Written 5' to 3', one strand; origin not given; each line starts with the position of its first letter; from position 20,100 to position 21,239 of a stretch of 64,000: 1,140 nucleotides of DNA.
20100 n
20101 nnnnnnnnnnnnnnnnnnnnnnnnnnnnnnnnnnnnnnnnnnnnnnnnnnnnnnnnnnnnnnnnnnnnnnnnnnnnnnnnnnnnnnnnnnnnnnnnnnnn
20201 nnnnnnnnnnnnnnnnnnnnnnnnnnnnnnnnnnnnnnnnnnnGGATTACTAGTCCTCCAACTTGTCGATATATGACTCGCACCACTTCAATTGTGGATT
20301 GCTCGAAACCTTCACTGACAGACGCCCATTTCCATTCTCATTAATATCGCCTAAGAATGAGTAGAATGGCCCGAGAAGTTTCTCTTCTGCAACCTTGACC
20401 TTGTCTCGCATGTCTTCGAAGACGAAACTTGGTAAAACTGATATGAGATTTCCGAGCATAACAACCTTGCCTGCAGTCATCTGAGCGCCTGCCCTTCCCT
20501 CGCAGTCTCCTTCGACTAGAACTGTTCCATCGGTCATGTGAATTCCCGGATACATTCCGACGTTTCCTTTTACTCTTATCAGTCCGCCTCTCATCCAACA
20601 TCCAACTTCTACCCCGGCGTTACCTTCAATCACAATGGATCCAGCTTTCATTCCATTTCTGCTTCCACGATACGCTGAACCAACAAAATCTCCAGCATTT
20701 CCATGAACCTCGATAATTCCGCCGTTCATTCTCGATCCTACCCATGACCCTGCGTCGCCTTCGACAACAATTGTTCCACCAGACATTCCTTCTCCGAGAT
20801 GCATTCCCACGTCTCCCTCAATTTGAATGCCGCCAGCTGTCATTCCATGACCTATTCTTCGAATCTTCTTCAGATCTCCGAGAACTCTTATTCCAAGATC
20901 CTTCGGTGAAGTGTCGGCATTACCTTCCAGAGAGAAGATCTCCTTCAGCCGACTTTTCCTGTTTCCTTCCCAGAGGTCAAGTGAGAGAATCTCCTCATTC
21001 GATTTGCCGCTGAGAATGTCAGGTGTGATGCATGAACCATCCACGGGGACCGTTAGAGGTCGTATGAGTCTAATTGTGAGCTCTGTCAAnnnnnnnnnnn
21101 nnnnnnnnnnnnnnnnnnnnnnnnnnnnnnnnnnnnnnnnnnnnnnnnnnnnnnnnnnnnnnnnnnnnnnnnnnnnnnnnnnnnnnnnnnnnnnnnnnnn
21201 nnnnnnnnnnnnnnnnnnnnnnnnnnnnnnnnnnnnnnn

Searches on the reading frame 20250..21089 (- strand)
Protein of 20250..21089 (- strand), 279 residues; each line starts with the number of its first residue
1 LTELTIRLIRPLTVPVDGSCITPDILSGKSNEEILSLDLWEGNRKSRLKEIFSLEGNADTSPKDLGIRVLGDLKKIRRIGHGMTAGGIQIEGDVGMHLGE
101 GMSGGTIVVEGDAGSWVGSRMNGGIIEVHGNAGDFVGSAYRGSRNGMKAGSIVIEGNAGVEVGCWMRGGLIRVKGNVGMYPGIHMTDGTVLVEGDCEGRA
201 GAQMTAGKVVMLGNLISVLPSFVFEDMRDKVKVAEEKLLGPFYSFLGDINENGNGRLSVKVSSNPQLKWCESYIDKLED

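Call 36: search_protein_families(library=pfam, proteins=[window:20250-21089:-], max_evalue=0.001)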
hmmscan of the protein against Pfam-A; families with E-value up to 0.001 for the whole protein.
window:20250-21089:- (279 aa): 1 family
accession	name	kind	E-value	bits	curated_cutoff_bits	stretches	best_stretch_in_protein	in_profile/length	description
PF01493.24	GXGXG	-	2.4e-08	34.2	32.5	2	80-140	96-155/190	GXGXG motif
